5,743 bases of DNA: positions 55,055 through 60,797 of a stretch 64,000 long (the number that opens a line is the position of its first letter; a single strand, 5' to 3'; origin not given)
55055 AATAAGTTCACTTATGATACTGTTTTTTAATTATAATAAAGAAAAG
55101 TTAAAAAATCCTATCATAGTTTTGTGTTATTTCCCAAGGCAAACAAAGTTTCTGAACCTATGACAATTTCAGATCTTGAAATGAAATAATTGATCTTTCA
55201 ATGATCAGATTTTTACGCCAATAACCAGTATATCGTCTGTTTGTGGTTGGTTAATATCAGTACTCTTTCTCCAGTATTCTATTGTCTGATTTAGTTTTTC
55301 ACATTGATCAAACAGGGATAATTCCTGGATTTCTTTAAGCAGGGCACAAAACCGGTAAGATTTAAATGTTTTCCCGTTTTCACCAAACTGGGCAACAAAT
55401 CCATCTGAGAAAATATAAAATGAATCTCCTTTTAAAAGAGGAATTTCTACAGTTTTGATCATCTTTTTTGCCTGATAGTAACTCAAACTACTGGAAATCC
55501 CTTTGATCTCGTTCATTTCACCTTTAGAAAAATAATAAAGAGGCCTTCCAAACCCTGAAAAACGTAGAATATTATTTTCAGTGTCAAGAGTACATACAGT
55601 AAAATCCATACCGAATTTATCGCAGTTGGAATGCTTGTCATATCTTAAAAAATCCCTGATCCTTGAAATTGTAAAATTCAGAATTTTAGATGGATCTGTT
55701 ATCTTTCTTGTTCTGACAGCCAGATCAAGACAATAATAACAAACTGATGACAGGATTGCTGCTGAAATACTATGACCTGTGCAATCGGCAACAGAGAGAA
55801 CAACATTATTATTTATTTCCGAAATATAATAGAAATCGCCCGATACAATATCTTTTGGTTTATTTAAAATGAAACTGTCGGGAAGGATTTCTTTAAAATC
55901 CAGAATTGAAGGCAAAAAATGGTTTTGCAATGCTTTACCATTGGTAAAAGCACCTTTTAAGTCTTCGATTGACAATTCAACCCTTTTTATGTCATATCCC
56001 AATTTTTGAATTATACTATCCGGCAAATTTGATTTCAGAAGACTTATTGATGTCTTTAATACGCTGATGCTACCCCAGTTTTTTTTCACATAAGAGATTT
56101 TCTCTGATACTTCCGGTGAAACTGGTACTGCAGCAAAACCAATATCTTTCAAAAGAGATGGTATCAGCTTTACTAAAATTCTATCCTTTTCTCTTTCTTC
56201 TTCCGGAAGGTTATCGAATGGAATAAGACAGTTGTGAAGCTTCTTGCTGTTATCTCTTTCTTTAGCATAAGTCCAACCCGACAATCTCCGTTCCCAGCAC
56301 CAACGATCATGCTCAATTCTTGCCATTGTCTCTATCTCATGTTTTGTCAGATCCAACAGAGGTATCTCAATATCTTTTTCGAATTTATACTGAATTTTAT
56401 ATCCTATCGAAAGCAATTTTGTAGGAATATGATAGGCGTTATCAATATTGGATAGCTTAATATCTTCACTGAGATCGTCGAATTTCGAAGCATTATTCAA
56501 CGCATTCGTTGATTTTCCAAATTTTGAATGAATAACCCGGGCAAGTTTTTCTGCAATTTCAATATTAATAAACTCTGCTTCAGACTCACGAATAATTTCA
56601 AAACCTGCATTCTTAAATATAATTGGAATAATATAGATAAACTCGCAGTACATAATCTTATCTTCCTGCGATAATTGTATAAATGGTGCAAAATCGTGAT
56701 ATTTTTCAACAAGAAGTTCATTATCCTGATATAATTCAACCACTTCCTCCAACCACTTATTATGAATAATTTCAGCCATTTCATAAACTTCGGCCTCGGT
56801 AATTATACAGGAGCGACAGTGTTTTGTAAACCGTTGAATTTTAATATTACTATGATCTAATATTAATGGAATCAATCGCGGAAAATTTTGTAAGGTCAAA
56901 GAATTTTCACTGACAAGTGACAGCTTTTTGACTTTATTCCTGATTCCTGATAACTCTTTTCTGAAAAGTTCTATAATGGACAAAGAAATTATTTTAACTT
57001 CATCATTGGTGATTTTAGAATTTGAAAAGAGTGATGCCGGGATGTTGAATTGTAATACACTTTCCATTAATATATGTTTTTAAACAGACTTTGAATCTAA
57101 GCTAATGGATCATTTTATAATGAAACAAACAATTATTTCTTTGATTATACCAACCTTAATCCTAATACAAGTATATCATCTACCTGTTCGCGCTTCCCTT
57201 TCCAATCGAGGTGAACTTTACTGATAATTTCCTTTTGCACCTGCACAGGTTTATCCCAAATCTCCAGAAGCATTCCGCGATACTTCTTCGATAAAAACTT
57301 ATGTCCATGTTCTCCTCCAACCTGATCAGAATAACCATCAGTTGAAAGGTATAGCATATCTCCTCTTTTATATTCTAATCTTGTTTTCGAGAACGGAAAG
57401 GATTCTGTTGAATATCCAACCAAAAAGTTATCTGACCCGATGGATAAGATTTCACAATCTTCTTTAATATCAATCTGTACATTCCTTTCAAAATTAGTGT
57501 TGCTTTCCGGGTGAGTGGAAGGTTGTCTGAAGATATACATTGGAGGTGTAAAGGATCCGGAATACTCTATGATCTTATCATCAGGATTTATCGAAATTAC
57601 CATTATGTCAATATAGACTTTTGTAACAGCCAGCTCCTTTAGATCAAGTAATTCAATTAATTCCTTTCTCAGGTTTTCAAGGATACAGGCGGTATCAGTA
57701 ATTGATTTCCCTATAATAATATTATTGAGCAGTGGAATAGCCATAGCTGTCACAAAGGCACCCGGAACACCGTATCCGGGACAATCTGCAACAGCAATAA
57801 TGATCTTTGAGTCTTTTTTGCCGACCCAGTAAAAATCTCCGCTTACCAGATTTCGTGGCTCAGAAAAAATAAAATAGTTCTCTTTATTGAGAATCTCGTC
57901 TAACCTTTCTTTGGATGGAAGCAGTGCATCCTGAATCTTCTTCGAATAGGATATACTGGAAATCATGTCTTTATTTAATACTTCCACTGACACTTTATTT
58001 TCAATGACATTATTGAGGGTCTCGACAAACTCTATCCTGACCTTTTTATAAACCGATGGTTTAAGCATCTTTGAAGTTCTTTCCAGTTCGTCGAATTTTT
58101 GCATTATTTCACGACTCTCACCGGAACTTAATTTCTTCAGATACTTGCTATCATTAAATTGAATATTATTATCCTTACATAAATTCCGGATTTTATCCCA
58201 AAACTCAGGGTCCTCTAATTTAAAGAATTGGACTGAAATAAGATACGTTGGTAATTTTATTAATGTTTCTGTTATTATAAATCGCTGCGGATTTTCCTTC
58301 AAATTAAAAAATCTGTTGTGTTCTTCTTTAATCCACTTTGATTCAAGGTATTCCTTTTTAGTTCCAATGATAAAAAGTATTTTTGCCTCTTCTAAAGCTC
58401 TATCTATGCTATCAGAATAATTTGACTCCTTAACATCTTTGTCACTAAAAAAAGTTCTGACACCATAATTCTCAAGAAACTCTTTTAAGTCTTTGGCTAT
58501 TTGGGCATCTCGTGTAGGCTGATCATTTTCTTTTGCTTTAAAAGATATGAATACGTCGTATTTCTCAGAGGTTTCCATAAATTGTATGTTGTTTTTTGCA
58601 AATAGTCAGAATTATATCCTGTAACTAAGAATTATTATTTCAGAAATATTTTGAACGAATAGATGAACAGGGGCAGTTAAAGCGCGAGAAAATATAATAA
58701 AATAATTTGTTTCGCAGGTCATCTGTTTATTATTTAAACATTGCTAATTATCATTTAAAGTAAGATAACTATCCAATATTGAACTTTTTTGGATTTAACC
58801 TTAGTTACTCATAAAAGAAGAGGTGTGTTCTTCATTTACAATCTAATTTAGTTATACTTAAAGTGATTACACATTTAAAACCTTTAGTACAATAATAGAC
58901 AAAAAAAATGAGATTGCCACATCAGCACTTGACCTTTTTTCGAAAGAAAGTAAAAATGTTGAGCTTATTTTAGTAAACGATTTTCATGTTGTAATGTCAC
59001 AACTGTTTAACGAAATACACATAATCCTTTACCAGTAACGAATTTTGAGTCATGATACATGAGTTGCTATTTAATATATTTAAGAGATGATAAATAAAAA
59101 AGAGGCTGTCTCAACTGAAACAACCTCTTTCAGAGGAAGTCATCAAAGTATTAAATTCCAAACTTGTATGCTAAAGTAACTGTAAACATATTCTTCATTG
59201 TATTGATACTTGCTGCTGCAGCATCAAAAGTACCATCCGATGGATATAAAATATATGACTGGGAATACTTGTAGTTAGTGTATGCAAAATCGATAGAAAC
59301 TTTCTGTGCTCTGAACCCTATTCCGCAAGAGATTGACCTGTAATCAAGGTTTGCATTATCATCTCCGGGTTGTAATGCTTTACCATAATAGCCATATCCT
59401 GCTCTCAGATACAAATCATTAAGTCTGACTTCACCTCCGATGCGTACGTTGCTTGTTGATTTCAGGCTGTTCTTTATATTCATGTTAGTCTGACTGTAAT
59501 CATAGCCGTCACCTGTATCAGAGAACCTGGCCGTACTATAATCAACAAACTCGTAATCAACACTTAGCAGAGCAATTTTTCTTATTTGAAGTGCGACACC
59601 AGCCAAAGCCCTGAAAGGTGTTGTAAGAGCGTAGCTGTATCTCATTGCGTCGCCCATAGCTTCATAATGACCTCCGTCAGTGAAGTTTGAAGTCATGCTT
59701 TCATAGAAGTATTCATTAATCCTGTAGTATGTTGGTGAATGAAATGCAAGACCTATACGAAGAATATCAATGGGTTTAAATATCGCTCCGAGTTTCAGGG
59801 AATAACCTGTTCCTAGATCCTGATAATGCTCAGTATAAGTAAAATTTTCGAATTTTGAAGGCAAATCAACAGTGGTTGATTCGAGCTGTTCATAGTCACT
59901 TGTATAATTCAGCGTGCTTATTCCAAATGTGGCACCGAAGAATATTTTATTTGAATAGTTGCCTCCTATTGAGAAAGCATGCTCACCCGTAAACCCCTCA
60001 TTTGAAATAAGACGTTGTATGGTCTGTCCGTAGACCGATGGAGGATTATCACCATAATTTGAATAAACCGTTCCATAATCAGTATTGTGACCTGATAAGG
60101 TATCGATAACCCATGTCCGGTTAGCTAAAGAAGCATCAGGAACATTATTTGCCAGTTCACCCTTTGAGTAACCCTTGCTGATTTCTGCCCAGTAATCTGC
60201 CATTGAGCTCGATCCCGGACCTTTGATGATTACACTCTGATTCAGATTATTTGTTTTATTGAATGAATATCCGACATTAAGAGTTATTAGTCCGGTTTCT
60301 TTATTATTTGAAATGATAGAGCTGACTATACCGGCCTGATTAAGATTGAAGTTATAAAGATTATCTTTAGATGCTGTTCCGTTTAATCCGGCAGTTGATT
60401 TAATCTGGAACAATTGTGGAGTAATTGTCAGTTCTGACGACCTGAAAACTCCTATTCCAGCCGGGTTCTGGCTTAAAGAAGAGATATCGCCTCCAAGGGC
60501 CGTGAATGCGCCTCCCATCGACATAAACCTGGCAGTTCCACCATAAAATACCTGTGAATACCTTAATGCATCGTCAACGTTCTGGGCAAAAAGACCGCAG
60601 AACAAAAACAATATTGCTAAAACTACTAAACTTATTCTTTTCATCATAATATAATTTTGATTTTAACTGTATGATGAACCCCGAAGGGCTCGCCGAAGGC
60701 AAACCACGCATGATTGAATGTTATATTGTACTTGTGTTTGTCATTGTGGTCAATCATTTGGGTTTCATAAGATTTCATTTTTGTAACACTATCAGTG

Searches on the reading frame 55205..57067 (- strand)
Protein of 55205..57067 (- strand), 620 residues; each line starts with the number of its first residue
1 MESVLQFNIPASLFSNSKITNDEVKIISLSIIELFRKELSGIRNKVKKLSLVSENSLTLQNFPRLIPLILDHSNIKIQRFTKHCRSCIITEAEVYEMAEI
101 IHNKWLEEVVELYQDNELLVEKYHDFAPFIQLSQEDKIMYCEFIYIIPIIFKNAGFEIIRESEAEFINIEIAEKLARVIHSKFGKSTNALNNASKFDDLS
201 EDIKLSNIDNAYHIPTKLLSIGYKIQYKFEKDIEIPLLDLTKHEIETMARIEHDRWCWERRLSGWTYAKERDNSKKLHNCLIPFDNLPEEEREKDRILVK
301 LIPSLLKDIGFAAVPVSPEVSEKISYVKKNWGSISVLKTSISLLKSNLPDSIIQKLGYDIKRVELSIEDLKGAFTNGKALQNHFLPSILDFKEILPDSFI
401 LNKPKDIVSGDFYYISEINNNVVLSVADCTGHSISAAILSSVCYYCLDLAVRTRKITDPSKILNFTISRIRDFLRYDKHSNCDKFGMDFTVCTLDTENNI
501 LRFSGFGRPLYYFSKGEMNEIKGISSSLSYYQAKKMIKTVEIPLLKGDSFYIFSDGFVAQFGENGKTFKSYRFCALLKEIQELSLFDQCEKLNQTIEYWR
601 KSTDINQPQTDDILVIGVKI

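Call 7: search_protein_families(library=pfam, proteins=[window:55205-57067:-], max_evalue=0.001)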
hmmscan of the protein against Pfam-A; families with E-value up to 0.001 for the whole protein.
window:55205-57067:- (620 aa): 2 families
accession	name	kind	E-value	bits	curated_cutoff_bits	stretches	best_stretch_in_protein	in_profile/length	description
PF02026.21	RyR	-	5.2e-16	59.1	27.4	1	242-301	18-77/91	RyR domain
PF07228.17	SpoIIE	-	8.5e-15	55.6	25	1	420-619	3-190/192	Stage II sporulation protein E (SpoIIE)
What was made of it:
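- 55205..58578 (-): RyR-SpoIIE (55205-57067) and TIR-SpoIIE (57145-58578) PP2C-type phosphatases. They travel with the cassette. Pfam in call 7.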

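Call 62: search_protein_families(library=padloc, proteins=[window:55205-57067:-], max_evalue=0.001)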
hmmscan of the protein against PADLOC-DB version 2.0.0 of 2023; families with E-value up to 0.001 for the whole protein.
window:55205-57067:- (620 aa): 0 families

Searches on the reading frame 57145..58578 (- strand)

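Call 7: search_protein_families(library=pfam, proteins=[window:57145-58578:-], max_evalue=0.001)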
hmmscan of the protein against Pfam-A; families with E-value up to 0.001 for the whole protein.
window:57145-58578:- (477 aa): 2 families
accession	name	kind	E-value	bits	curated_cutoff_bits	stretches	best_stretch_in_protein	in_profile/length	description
PF07228.17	SpoIIE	-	1.6e-12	48.2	25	1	256-476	2-191/192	Stage II sporulation protein E (SpoIIE)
PF13676.11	TIR_2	-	9.1e-11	42.8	28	1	9-122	1-109/122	TIR domain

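Call 62: search_protein_families(library=padloc, proteins=[window:57145-58578:-], max_evalue=0.001)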
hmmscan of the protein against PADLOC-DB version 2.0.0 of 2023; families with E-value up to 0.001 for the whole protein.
window:57145-58578:- (477 aa): 1 family
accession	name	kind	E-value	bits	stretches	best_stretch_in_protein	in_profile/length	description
PDLC02012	SAVED5--SAVED_TIR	-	1.5e-05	22.3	1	7-102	14-102/404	-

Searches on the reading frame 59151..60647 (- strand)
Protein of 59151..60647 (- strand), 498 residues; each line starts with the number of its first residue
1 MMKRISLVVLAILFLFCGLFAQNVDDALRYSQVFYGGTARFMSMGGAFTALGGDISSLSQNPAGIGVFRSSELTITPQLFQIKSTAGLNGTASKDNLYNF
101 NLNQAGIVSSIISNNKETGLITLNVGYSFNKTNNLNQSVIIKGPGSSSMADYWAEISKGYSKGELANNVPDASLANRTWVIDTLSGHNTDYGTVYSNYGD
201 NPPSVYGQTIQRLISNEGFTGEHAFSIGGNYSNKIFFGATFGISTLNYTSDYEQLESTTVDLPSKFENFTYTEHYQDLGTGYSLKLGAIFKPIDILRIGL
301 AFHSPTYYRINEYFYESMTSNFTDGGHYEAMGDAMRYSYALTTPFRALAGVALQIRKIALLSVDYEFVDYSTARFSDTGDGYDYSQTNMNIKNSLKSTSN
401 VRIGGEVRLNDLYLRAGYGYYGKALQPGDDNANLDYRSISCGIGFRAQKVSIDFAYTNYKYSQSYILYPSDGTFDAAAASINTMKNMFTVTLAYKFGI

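Call 7: search_protein_families(library=pfam, proteins=[window:59151-60647:-], max_evalue=0.001)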
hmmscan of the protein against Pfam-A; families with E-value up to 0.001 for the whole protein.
window:59151-60647:- (498 aa): 1 family
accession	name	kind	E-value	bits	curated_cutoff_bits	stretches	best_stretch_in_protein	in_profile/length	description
PF03687.19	UPF0164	-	0.00081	18.7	21.4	0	28-75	39-86/325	Uncharacterised protein family (UPF0164)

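Call 62: search_protein_families(library=padloc, proteins=[window:59151-60647:-], max_evalue=0.001)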
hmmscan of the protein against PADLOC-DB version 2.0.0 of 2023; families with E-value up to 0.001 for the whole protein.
window:59151-60647:- (498 aa): 0 families
